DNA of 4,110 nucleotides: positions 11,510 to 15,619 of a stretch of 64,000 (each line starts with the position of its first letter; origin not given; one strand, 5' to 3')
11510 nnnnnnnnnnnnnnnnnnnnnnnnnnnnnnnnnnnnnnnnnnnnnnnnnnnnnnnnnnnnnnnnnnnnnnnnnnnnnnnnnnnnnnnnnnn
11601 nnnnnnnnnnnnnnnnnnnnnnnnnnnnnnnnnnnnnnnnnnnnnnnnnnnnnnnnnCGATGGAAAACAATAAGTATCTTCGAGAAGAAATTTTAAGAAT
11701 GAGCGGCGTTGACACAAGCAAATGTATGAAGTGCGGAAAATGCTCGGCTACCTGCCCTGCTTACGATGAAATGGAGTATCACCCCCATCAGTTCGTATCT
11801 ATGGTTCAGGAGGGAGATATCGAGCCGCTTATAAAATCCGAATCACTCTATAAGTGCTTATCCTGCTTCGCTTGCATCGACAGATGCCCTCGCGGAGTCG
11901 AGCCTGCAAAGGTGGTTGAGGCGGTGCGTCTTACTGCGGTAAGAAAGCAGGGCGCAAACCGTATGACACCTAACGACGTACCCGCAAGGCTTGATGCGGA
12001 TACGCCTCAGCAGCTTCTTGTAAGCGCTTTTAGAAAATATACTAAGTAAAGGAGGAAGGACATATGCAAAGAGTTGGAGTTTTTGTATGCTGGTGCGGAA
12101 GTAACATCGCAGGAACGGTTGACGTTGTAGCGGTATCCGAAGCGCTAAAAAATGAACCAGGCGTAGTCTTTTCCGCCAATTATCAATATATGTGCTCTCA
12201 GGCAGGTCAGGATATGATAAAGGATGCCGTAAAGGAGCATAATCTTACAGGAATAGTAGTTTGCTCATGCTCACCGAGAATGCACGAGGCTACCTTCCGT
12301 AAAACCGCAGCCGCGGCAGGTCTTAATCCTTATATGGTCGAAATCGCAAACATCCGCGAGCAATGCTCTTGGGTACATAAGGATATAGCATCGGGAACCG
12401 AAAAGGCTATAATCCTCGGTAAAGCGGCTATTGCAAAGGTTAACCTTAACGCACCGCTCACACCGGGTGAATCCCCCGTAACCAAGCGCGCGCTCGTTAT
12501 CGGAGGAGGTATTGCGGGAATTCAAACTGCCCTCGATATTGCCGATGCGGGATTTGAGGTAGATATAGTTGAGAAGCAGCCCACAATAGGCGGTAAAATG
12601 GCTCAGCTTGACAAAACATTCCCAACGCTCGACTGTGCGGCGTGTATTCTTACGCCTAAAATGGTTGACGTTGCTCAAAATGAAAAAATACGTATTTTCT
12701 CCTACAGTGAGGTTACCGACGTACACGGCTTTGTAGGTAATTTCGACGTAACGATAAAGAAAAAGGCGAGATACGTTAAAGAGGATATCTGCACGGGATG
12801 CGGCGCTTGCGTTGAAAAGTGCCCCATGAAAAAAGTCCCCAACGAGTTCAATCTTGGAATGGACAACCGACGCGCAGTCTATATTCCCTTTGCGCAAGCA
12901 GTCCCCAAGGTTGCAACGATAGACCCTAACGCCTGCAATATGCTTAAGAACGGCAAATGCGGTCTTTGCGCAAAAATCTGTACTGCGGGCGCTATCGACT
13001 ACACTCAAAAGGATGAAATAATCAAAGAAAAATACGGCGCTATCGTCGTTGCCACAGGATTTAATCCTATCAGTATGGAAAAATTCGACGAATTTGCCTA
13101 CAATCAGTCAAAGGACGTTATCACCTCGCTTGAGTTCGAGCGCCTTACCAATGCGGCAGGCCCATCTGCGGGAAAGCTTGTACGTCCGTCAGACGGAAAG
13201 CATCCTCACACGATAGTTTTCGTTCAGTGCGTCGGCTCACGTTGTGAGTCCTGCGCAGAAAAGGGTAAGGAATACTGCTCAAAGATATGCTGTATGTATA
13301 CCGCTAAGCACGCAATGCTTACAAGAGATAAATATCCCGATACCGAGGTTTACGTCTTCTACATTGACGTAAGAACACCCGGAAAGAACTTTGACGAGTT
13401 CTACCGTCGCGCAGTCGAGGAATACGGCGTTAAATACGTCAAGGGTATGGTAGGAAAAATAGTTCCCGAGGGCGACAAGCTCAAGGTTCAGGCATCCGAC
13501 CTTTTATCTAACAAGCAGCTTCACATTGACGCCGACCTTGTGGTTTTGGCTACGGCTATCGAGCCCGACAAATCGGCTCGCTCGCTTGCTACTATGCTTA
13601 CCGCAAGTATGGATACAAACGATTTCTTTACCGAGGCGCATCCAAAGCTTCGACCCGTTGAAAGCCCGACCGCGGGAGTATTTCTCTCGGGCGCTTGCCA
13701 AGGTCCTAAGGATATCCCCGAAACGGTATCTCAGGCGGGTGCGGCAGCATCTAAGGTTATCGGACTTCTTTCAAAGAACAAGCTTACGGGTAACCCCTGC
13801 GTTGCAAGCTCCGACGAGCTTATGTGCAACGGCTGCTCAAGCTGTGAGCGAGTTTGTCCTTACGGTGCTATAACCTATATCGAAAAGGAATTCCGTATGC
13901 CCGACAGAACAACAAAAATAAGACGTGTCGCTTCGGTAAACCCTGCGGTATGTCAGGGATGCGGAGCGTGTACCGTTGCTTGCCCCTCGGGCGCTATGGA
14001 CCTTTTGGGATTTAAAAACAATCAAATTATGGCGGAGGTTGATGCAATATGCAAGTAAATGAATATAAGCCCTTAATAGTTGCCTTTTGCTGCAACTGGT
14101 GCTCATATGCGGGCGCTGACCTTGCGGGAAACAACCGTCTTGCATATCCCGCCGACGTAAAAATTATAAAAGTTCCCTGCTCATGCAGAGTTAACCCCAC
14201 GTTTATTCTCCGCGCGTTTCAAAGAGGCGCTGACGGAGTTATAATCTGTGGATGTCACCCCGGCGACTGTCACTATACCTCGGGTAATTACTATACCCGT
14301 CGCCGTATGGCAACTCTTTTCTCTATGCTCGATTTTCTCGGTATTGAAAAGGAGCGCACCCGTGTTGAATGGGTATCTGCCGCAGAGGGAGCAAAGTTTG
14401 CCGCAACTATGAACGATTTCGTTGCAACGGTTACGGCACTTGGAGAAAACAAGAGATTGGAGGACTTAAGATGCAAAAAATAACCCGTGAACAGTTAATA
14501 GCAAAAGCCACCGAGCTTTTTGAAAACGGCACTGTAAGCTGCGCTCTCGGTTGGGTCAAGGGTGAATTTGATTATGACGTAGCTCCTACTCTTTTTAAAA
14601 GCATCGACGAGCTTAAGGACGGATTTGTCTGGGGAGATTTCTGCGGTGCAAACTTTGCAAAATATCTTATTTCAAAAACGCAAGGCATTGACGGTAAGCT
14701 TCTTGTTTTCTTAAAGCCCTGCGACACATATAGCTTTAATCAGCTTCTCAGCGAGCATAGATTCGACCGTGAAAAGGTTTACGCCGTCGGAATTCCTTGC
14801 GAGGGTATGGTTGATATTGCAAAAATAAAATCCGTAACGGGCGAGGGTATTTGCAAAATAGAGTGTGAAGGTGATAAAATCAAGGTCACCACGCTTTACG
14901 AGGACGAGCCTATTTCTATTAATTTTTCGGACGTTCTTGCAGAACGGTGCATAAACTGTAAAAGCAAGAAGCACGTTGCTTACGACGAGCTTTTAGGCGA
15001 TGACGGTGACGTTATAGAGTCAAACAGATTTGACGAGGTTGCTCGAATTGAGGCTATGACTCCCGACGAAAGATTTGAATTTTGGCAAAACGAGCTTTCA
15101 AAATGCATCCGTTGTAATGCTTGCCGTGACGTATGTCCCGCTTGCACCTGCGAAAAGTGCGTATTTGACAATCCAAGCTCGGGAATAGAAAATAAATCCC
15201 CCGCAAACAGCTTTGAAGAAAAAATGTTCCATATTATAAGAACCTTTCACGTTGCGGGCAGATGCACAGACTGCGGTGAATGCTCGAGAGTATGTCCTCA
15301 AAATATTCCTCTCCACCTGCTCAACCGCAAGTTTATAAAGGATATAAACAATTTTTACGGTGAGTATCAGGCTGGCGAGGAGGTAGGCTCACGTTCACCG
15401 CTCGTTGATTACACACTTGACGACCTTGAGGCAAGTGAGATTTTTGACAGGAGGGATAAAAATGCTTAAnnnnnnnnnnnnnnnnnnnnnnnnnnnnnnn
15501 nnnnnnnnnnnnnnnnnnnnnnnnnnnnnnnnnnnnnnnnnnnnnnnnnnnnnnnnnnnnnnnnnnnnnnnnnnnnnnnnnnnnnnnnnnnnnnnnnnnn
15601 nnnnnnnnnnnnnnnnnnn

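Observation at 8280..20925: mdh-fumC-hdrBCA-mvhD-flxCBA-like-frdBA-like-transporter operon: candidate soluble, flavin-based electron-bifurcating NADH:fumarate reductase pathway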

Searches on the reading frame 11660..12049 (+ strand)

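Call 4: search_protein_families(library=pfam, proteins=[window:11660-12049:+], max_evalue=0.01)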
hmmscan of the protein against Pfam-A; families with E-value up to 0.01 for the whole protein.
window:11660-12049:+ (129 aa): 16 families
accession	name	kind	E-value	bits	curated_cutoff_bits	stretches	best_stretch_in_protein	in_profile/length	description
PF13183.11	Fer4_8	-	3.4e-11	43.9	27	1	20-80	3-68/68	4Fe-4S dicluster domain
PF13534.11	Fer4_17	-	7.4e-10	39.7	22.2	1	21-80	1-60/61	4Fe-4S dicluster domain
PF13187.11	Fer4_9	-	5e-09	36.5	27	1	21-79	1-50/52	4Fe-4S dicluster domain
PF13237.11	Fer4_10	-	5.7e-09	36.2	25.5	1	17-77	4-53/53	4Fe-4S dicluster domain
PF12838.12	Fer4_7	-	3.6e-07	31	27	1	21-80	1-52/52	4Fe-4S dicluster domain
PF14697.11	Fer4_21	-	4.2e-07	30.4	35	1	17-51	3-39/59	4Fe-4S dicluster domain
PF13484.11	Fer4_16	-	1.6e-06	29.3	30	0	65-103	1-41/66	4Fe-4S double cluster binding domain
PF12797.12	Fer4_2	-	9.1e-06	25.8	24.5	1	17-34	5-22/22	4Fe-4S binding domain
PF00037.32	Fer4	-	1.3e-05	25.2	21.1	1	17-34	3-20/24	4Fe-4S binding domain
PF12837.12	Fer4_6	-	4e-05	23.8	25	1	17-34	4-21/24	4Fe-4S binding domain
PF25160.1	LdpA_Fe-S-bd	-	5e-05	23.4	27.6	1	13-34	19-40/49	LdpA Fe-S cluster-binding domain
PF13459.11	Fer4_15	-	0.00014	22.9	22.4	0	17-39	3-25/66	4Fe-4S single cluster domain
PF13370.11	Fer4_13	-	0.00027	22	24.5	1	17-40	1-24/58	4Fe-4S single cluster domain of Ferredoxin I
PF12800.12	Fer4_4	-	0.00032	21.3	24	0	20-35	2-17/17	4Fe-4S binding domain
PF12798.12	Fer4_3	-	0.0016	19.5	27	0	66-79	1-14/15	4Fe-4S binding domain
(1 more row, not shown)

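Call 6: search_protein_families(library=ncbifam, proteins=[window:11660-12049:+], max_evalue=0.00001)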
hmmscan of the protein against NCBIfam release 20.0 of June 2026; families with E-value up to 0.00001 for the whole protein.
window:11660-12049:+ (129 aa): 16 families
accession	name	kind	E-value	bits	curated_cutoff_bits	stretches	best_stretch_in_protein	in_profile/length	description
NF041779.1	hetero_SS_HdrC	equivalog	1.2e-17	64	350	1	16-96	27-106/198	ferredoxin:CoB-CoM heterodisulfide reductase subunit HdrC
TIGR03290.1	CoB_CoM_SS_C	equivalog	1.8e-17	63.7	160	1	21-97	3-79/144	CoB--CoM heterodisulfide reductase subunit C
NF041890.1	hdrC_Methbact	equivalog_domain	3.4e-16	59.4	270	1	15-99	24-107/192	ferredoxin:CoB-CoM heterodisulfide reductase subunit HdrC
NF038018.1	qmoC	equivalog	4e-15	56.1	300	1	9-99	7-97/360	quinone-interacting membrane-bound oxidoreductase complex subunit QmoC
NF004616.0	PRK05950.1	subfamily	4.4e-09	35.8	228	1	17-96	144-236/238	succinate dehydrogenase iron-sulfur subunit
NF008434.0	PRK11274.1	equivalog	5.2e-09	35.5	333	1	20-93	23-102/409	glycolate oxidase subunit GlcF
NF004898.0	PRK06259.1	equivalog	1.3e-07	30.6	385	1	18-97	132-220/488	fumarate reductase (CoM/CoB) subunit TfrB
TIGR00384.1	dhsB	subfamily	5.2e-07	29.3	88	1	18-90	138-222/222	succinate dehydrogenase and fumarate reductase iron-sulfur protein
NF058577.1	FdxA_fam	equivalog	1.7e-06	28.1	65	0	17-34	33-50/52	4Fe-4S ferredoxin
NF009226.0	PRK12576.1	equivalog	1.8e-06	27.5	344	0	19-97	153-242/317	succinate dehydrogenase/fumarate reductase iron-sulfur subunit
TIGR00314.1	cdhA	equivalog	1.8e-06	26.1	781.3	1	19-94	398-467/784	CO dehydrogenase/acetyl-CoA synthase complex subunit alpha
NF040612.1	F420_dehyd_FpoI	exception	1.9e-06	27.7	180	1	7-83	29-101/135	F420H2 dehydrogenase subunit FpoI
TIGR01945.1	rnfC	subfamily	2.7e-06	26.2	245.95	1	17-82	360-420/435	RnfABCDGE type electron transport complex subunit C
TIGR00273.1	TIGR00273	equivalog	4.5e-06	25.8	444.8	1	8-99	281-377/432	LutB/LldF family L-lactate oxidation iron-sulfur protein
NF008369.0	PRK11168.1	equivalog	5e-06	25.7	278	1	17-97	8-91/401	anaerobic glycerol-3-phosphate dehydrogenase subunit C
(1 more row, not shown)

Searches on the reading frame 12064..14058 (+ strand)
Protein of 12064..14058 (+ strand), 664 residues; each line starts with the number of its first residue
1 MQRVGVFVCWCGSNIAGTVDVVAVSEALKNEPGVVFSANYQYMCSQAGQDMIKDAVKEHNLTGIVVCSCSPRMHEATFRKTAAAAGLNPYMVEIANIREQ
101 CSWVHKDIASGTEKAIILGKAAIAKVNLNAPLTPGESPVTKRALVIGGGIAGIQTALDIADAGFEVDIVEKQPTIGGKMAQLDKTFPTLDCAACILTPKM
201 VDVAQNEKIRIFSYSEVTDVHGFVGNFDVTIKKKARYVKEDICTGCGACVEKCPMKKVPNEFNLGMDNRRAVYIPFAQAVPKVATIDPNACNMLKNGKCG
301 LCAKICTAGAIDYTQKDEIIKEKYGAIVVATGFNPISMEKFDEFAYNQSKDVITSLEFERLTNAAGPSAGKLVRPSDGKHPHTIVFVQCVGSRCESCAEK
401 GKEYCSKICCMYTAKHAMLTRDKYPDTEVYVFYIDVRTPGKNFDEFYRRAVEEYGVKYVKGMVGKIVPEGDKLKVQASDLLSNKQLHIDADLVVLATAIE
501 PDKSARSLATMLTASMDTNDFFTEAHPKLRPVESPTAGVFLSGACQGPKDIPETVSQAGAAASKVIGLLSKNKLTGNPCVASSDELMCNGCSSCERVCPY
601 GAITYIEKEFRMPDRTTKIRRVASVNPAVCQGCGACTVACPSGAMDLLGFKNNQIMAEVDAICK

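Call 4: search_protein_families(library=pfam, proteins=[window:12064-14058:+], max_evalue=0.01)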
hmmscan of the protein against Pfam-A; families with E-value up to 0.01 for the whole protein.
window:12064-14058:+ (664 aa): 24 families
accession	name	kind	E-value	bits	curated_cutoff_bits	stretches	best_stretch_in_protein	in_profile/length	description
PF00037.32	Fer4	-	2.5e-16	59.2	21.1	3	584-604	4-24/24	4Fe-4S binding domain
PF12838.12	Fer4_7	-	1.3e-13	51.6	27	2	588-644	2-52/52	4Fe-4S dicluster domain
PF12837.12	Fer4_6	-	4.1e-13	49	25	4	582-603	3-24/24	4Fe-4S binding domain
PF07992.20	Pyr_redox_2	-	2e-11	44.3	26.1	2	143-338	3-114/291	Pyridine nucleotide-disulphide oxidoreductase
PF13187.11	Fer4_9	-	2.1e-09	37.7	27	1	587-645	1-52/52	4Fe-4S dicluster domain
PF13484.11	Fer4_16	-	4.7e-08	34.1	30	1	243-308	2-65/66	4Fe-4S double cluster binding domain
PF01266.30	DAO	-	9.1e-08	32.4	27.9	1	143-177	2-37/353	FAD dependent oxidoreductase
PF13450.12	NAD_binding_8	-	2.2e-07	31.5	21.9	1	145-196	1-52/68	NAD(P)-binding Rossmann-like domain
PF13237.11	Fer4_10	-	1e-06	29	25.5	2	584-641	5-53/53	4Fe-4S dicluster domain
PF12797.12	Fer4_2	-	3.8e-06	26.9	24.5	2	236-254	3-21/22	4Fe-4S binding domain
PF13183.11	Fer4_8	-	1.1e-05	26.3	27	1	587-643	4-67/68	4Fe-4S dicluster domain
PF14697.11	Fer4_21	-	1.2e-05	25.8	35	2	232-256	30-54/59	4Fe-4S dicluster domain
PF12831.13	FAD_oxidored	-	1.3e-05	25.1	27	1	144-180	3-39/416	FAD dependent oxidoreductase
PF25160.1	LdpA_Fe-S-bd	-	1.6e-05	25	27.6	1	237-258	22-43/49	LdpA Fe-S cluster-binding domain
PF03486.20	HI0933_like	-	8.2e-05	22.6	50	1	143-180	3-40/244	HI0933-like protein Rossmann domain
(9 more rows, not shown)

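Call 6: search_protein_families(library=ncbifam, proteins=[window:12064-14058:+], max_evalue=0.00001)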
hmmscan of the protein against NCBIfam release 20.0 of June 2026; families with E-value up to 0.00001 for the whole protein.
window:12064-14058:+ (664 aa): 32 families (the best 25 are shown)
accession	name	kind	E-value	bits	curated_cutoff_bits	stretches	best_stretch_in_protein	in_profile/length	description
NF040770.1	hetero_SS_HdrA2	exception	8e-235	781.5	1100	1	3-663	1-641/777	CoB-CoM heterodisulfide reductase HdrA2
NF041778.1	hetero_SS_HdrA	equivalog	2.3e-186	621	1400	1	2-663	6-651/771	ferredoxin:CoB-CoM heterodisulfide reductase subunit HdrA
NF041891.1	hdrA_Methbact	equivalog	4.5e-178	593.9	1300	1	3-663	2-636/762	ferredoxin:CoB-CoM heterodisulfide reductase subunit HdrA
NF042909.1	FMH_DH_FwdF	exception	5.4e-13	48.8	375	2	584-647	255-313/336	tungsten-dependent formylmethanofuran dehydrogenase subunit FwdF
NF009410.0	PRK12771.1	subfamily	1.1e-10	40.7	516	1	131-179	129-177/566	NAD(P)-binding protein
NF045637.1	carotdesatCrtDProt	equivalog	5.5e-09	35.1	580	1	144-200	2-58/485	1-hydroxycarotenoid 3,4-desaturase CrtD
TIGR01971.1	NuoI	subfamily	9e-09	35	113.05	1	586-647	42-100/121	NADH-quinone oxidoreductase, chain I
TIGR04105.1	FeFe_hydrog_B1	subfamily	9.4e-09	34.4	450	1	583-645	139-205/462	monomeric [FeFe] hydrogenase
NF010590.0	PRK13984.1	equivalog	7.1e-08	31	946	0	140-179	288-327/611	putative oxidoreductase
NF005560.0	PRK07233.1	equivalog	8.9e-08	31.4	252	1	143-183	3-43/435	hypothetical protein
NF038196.1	ferrodoxin_EFR1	subfamily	1e-07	32.3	75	0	230-258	174-201/242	EFR1 family ferrodoxin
NF006808.0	PRK09326.1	equivalog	1.6e-07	30.5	444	0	586-642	12-67/341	F420H2 dehydrogenase subunit F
NF005503.0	PRK07118.1-2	equivalog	2.7e-07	30.1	252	0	229-319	155-237/292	RnfABCDGE type electron transport complex subunit B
TIGR02734.1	crtI_fam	subfamily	4.2e-07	29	238.1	1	143-201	1-60/504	phytoene desaturase family protein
NF043039.1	HgcAB_like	equivalog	4.4e-07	29.8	285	0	582-645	296-349/350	HgcAB-like fusion protein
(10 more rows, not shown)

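Call 62: search_solved_structures(query=window:12064-14058:+, max_evalue=1e-20)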
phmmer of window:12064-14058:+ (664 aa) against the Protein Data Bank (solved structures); distinct sequences matched with E-value up to 1e-20: 6.
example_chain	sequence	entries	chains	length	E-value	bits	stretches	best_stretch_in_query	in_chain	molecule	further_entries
5odc_A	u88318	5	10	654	2.6e-208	696.7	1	3-661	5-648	Heterodisulfide reductase, subunit A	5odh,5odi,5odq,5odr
8rvu_a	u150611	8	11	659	1.3e-197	661.3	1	3-662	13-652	H(2):CoB-CoM heterodisulfide,ferredoxin reductase subunit A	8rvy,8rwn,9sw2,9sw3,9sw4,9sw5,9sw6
8rvv_A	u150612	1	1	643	1.5e-197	661.1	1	3-662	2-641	H(2):CoB-CoM heterodisulfide,ferredoxin reductase subunit A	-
9sfi_A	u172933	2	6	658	7.7e-187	625.8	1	3-662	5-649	CoB--CoM heterodisulfide reductase iron-sulfur subunit A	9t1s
7bkb_A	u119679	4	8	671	5e-179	600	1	3-662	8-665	CoB--CoM heterodisulfide reductase iron-sulfur subunit A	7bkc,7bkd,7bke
6tjr_A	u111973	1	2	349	1.4e-37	132.6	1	327-568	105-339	Fumarate reductase/succinate dehydrogenase flavoprotein domain protein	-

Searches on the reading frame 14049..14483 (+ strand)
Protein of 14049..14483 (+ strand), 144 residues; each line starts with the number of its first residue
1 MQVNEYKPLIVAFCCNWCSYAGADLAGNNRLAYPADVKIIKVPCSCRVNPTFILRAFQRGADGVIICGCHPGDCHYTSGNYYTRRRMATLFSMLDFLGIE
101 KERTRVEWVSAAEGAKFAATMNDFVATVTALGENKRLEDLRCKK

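Call 4: search_protein_families(library=pfam, proteins=[window:14049-14483:+], max_evalue=0.01)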
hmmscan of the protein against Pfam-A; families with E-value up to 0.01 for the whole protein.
window:14049-14483:+ (144 aa): 1 family
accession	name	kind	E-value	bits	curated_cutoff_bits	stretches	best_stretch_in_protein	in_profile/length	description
PF02662.21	FlpD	-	6.5e-55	184.8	22.3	1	10-132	1-123/123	Methyl-viologen-reducing hydrogenase, delta subunit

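Call 6: search_protein_families(library=ncbifam, proteins=[window:14049-14483:+], max_evalue=0.00001)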
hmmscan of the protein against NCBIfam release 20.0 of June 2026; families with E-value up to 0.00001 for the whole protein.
window:14049-14483:+ (144 aa): 4 families
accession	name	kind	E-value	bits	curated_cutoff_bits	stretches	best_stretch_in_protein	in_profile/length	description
NF040770.1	hetero_SS_HdrA2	exception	2.4e-52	178.1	1100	1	3-134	643-774/777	CoB-CoM heterodisulfide reductase HdrA2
NF045873.1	F420_non_VhuD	exception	2.5e-37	127.9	215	1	8-134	2-128/132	F420-non-reducing hydrogenase iron-sulfur subunit VhuD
NF041891.1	hdrA_Methbact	equivalog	2.4e-14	52.5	1300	1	9-129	645-759/762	ferredoxin:CoB-CoM heterodisulfide reductase subunit HdrA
NF041778.1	hetero_SS_HdrA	equivalog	5.1e-08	31.2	1400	1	10-69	656-715/771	ferredoxin:CoB-CoM heterodisulfide reductase subunit HdrA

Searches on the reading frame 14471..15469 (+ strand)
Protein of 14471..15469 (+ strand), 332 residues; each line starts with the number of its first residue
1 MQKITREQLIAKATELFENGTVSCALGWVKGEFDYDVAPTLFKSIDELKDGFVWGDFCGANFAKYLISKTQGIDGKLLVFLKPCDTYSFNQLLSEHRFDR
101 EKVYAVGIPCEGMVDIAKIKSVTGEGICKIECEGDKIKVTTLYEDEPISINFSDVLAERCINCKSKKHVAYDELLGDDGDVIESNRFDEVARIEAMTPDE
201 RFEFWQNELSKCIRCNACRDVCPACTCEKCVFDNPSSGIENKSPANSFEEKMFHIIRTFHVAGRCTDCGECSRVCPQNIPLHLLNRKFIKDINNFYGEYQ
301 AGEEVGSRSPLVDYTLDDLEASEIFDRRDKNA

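Call 4: search_protein_families(library=pfam, proteins=[window:14471-15469:+], max_evalue=0.01)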
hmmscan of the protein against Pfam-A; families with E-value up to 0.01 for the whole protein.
window:14471-15469:+ (332 aa): 9 families
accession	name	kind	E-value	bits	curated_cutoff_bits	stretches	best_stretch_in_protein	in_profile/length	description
PF13183.11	Fer4_8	-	3.9e-08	34.1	27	1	208-279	1-68/68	4Fe-4S dicluster domain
PF13187.11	Fer4_9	-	1.4e-07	31.9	27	1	226-278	4-50/52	4Fe-4S dicluster domain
PF12797.12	Fer4_2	-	6.9e-07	29.3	24.5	2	208-224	6-22/22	4Fe-4S binding domain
PF13237.11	Fer4_10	-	8.3e-06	26.1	25.5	2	207-276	4-53/53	4Fe-4S dicluster domain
PF13534.11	Fer4_17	-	1.1e-05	26.3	22.2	1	211-279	1-60/61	4Fe-4S dicluster domain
PF00037.32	Fer4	-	1.2e-05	25.3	21.1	2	263-279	6-22/24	4Fe-4S binding domain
PF12838.12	Fer4_7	-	3.9e-05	24.5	27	1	211-279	1-52/52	4Fe-4S dicluster domain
PF13484.11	Fer4_16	-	0.0044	18.2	30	1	211-278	1-66/66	4Fe-4S double cluster binding domain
PF12837.12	Fer4_6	-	0.0057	17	25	1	262-276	6-20/24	4Fe-4S binding domain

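Call 6: search_protein_families(library=ncbifam, proteins=[window:14471-15469:+], max_evalue=0.00001)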
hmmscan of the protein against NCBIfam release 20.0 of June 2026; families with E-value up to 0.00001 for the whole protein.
window:14471-15469:+ (332 aa): 3 families
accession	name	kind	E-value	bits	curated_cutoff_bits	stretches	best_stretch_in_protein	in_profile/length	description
NF009226.0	PRK12576.1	equivalog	5.5e-08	32.5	344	1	187-282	133-227/317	succinate dehydrogenase/fumarate reductase iron-sulfur subunit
TIGR00273.1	TIGR00273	equivalog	1e-06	27.9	444.8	1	209-292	292-372/432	LutB/LldF family L-lactate oxidation iron-sulfur protein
NF006391.0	PRK08640.1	equivalog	7.3e-06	25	244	0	204-282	147-229/254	succinate dehydrogenase iron-sulfur subunit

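Call 27: search_solved_structures(query=window:14471-15469:+, max_evalue=0.01)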
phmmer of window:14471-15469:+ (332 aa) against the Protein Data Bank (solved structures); distinct sequences matched with E-value up to 0.01: 5.
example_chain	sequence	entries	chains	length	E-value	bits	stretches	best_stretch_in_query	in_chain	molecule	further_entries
7bkb_E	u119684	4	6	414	6.4e-21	78.2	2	200-299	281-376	Formate dehydrogenase, beta subunit (F420)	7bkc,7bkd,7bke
8rvu_E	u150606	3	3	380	2.3e-20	76.4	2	198-290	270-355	Formate dehydrogenase, beta subunit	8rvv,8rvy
9t1s_M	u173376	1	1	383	2.5e-20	76.2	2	202-288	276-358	formate dehydrogenase (coenzyme F420)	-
7bkb_K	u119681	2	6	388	0.0019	20.7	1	209-298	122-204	Formylmethanofuran dehydrogenase, subunit F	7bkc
9nez_B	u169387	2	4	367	0.0059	19.1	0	202-229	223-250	Sulfhydrogenase 1 subunit beta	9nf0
